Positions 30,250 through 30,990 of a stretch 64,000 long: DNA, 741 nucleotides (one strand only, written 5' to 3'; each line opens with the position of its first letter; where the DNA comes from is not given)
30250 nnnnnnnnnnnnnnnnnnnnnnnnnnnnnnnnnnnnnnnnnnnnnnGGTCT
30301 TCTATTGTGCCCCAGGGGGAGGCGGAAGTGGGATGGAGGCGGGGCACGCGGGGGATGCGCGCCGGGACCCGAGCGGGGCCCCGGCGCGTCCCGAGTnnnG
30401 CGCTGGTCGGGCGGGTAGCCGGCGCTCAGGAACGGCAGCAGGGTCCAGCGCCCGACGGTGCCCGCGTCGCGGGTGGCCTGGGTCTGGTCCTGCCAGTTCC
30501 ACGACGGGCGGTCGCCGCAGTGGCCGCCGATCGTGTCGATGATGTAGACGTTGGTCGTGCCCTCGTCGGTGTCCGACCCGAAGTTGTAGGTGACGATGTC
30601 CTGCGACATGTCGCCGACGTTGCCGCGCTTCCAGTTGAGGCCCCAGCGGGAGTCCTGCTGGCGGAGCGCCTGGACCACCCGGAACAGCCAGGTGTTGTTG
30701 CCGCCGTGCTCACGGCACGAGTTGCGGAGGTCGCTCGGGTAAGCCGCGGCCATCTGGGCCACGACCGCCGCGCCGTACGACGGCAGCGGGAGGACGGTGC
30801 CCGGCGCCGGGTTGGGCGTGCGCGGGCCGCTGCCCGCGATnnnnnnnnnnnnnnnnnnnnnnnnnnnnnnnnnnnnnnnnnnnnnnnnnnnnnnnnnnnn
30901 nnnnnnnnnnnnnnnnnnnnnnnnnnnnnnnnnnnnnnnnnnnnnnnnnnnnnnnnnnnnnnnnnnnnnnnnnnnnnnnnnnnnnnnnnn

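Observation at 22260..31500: Tandem array of five secreted proteins with different catalytic domains but one shared Fn3-like module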

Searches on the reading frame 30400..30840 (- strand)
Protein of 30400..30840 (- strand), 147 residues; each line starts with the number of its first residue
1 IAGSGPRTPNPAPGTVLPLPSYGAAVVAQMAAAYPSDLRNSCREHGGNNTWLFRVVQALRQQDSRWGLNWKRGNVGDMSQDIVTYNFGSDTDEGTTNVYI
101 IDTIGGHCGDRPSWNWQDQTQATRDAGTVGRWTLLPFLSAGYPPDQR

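Call 27: search_protein_families(library=pfam, proteins=[window:30400-30834:-], max_evalue=1)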
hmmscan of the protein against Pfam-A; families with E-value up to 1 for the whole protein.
seq(145 aa): 0 families

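Call 47: predict_structure(alignment_id=A3)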
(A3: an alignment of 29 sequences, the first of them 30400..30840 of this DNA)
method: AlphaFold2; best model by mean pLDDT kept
length: 147 residues; sequences in the alignment: 29
mean_pLDDT: 93.9   pTM: 0.89
mean pLDDT of the five models: 93.9, 90.8, 90.6, 87.7, 85.9
residues with pLDDT >= 90: 129; 70-90: 13; 50-70: 4; < 50: 1
segments of 3 or more residues with pLDDT < 50: none
pLDDT, mean of each block of 10 residues (from residue 1): 79 97 98 97 93 97 96 95 97 97 93 96 96 96 77
secondary structure, 60 per line:
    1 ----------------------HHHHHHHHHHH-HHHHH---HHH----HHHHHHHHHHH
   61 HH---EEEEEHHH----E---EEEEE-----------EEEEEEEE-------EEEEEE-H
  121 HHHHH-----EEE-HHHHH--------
elements in order: H23-33 H35-39 H50-62 E66-70 E82-86 E98-105 E113-118 H120-125 E131-133 H135-139

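Call 50: fold_search(model_id=the predicted structure, library=pdb)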
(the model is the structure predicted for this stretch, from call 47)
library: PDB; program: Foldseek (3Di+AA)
matches with E <= 10: 34; with E <= 0.001: 0
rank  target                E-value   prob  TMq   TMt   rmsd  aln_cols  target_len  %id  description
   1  1yre_A                2.7e+00  0.02  0.17  0.14  13.1       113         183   15  Hypothetical protein PA3270 from Pseudomonas aeruginosa in complex with CoA (released 2005-02-15)
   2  8q4j_B                3.1e+00  0.06  0.18  0.13   7.1        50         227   10  The crystal structure of human chloride intracellular channel protein 5 delta 57-68 F34D mutant (released 2024-03-20)
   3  5n15_C                3.1e+00  0.01  0.12  0.13  12.2        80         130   11  First Bromodomain (BD1) from Candida albicans Bdf1 in the unbound form (released 2017-05-31)
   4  6p8v_H                3.5e+00  0.01  0.17  0.16  14.8       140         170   13  Structure of E. coli MS115-1 HORMA:CdnC:Trip13 complex (released 2019-12-25)
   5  3gma_B                3.5e+00  0.01  0.13  0.05  15.5       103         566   10  Glutaconyl-coA decarboxylase A subunit from Clostridium symbiosum co-crystallized with glutaryl-CoA (released 2009-07-28)
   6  7t4r_O                3.7e+00  0.02  0.16  0.19   8.6        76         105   13  CryoEM structure of the HCMV Pentamer gH/gL/UL128/UL130/UL131A in complex with THBD and neutralizing fabs MSL-109 and  (released 2022-03-23)
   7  8vp9_B                3.7e+00  0.01  0.20  0.08  12.8       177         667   13  Cryo-EM structure of the cysteine-free ABC transporter PCAT1 bound with ADP and Substrate (released 2024-10-30)
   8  2d2z_B                3.9e+00  0.04  0.17  0.11   7.3        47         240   15  Crystal structure of Soluble Form Of CLIC4 (released 2006-05-16)
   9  8q4j_A                4.2e+00  0.03  0.18  0.13  10.4        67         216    9  The crystal structure of human chloride intracellular channel protein 5 delta 57-68 F34D mutant (released 2024-03-20)
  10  3uvh_A                4.2e+00  0.03  0.18  0.12  10.5        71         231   15  Crystal Structure Analysis of E81M mutant of human CLIC1 (released 2011-12-14)
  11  8gxk_B                4.7e+00  0.01  0.17  0.14  13.2       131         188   11  Pseudomonas jinjuensis N-acetyltransferase (released 2022-10-12)
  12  4e0p_A                4.7e+00  0.01  0.19  0.11   9.5       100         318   11  Protelomerase tela covalently complexed with substrate DNA (released 2013-02-13)
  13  1k0n_B                5.4e+00  0.04  0.19  0.13   6.9        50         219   16  Chloride Intracellular Channel 1 (CLIC1) complexed with glutathione (released 2001-12-12)
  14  1yre_B                5.4e+00  0.01  0.17  0.14  13.5       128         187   14  Hypothetical protein PA3270 from Pseudomonas aeruginosa in complex with CoA (released 2005-02-15)
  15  8op8_A                5.4e+00  0.01  0.17  0.03  18.6       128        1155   16  Cryo-EM structure of P5A-ATPase CtSpf1 (E2.Pi state with endogenous helix cargo bound) (released 2024-10-16)
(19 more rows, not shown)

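Call 54: fold_search(model_id=the predicted structure, library=viral)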
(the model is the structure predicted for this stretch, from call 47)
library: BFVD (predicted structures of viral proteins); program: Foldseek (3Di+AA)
matches with E <= 10: 64; with E <= 0.001: 1
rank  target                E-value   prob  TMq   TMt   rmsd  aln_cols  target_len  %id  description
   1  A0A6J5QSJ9            1.2e-08  1.00  0.62  0.45   6.1       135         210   25  Uncharacterized protein [uncultured Caudovirales phage]
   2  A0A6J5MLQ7            3.7e-03  1.00  0.45  0.36   3.8       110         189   14  Uncharacterized protein [uncultured Caudovirales phage]
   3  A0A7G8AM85            1.7e-01  0.15  0.28  0.15  15.9       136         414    8  (no name in the UniProt tables at hand)
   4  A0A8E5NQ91            1.1e+00  0.01  0.15  0.09  18.9       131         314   12  (no name in the UniProt tables at hand)
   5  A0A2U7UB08            1.6e+00  0.07  0.24  0.19   8.9        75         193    7  Uncharacterized protein [Pandoravirus quercus]
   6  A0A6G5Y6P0            2.1e+00  0.01  0.14  0.17  17.9       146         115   14  (no name in the UniProt tables at hand)
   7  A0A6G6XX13            2.2e+00  0.05  0.19  0.27   6.5        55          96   13  (no name in the UniProt tables at hand)
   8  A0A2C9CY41            2.2e+00  0.01  0.14  0.14  11.0       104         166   12  Uncharacterized protein [Yersinia phage fHe-Yen9-03]
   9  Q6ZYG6                2.9e+00  0.02  0.18  0.20  12.5       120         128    7  Uncharacterized protein [Pyrobaculum spherical virus (isolate United States/Yellowstone)]
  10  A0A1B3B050            3.0e+00  0.01  0.17  0.13  23.7       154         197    9  Uncharacterized protein [Gordonia phage Ghobes]
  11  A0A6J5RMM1            3.0e+00  0.01  0.17  0.11  28.8       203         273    8  Uncharacterized protein [uncultured Caudovirales phage]
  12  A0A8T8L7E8            4.2e+00  0.01  0.15  0.22   7.2        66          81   11  (no name in the UniProt tables at hand)
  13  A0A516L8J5            4.2e+00  0.01  0.16  0.23   9.6        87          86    9  (no name in the UniProt tables at hand)
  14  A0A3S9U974            4.2e+00  0.01  0.20  0.21  19.1       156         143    9  Uncharacterized protein [Mycobacterium phage Raela]
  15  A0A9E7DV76            4.2e+00  0.01  0.17  0.08  19.1       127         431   10  Uncharacterized protein [Enterococcus phage vB_OCPT_CCS1]
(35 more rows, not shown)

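Call 62: search_protein_families(library=phrogs, proteins=[window:30400-30840:-], max_evalue=0.01)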
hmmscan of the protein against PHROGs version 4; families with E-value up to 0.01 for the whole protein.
window:30400-30840:- (147 aa): 0 families

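Call 63: search_solved_structures(query=A3, max_evalue=10)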
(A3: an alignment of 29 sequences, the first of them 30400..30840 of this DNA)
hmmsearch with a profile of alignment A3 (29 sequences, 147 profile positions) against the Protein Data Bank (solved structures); distinct sequences matched with E-value up to 10: 0.

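Call 64: find_homologous_proteins(query=A3, max_evalue=0.001)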
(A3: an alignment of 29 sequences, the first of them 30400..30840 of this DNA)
Query A3 (29 sequences) (147 aa, profile of the alignment): 253 proteins with E <= 0.001 among 3627 candidates; the best 120 are listed.
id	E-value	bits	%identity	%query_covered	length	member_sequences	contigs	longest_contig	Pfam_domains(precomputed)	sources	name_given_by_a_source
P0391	7.6e-72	258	70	99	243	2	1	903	-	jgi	jgi:hypothetical protein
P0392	2.4e-71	256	60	74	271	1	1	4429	-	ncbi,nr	ncbi:MAG: hypothetical protein M3Y87_26815, partial [Myxococcota bacterium]|nr:hypothetical protein 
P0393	1.6e-70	254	68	97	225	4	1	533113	-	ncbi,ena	-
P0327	3.3e-70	252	71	100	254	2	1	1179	-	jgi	jgi:hypothetical protein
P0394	4.0e-70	252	60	83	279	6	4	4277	-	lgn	-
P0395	2.9e-69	249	67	96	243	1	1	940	-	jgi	jgi:hypothetical protein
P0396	4.0e-69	249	66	97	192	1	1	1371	-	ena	-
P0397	6.1e-69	248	66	95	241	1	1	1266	-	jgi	-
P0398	5.0e-67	242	70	95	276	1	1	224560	-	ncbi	ncbi:MAG: hypothetical protein R2712_04495 [Vicinamibacterales bacterium]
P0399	2.8e-66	240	65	88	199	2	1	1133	-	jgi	jgi:hypothetical protein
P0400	3.5e-66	239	54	86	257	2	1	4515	-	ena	-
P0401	4.5e-66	239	71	90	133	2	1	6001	-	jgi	jgi:hypothetical protein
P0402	1.0e-63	231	68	95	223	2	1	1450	-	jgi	jgi:hypothetical protein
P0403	1.6e-63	231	58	99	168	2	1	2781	-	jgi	jgi:hypothetical protein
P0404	2.0e-63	230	69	91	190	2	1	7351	-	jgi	jgi:hypothetical protein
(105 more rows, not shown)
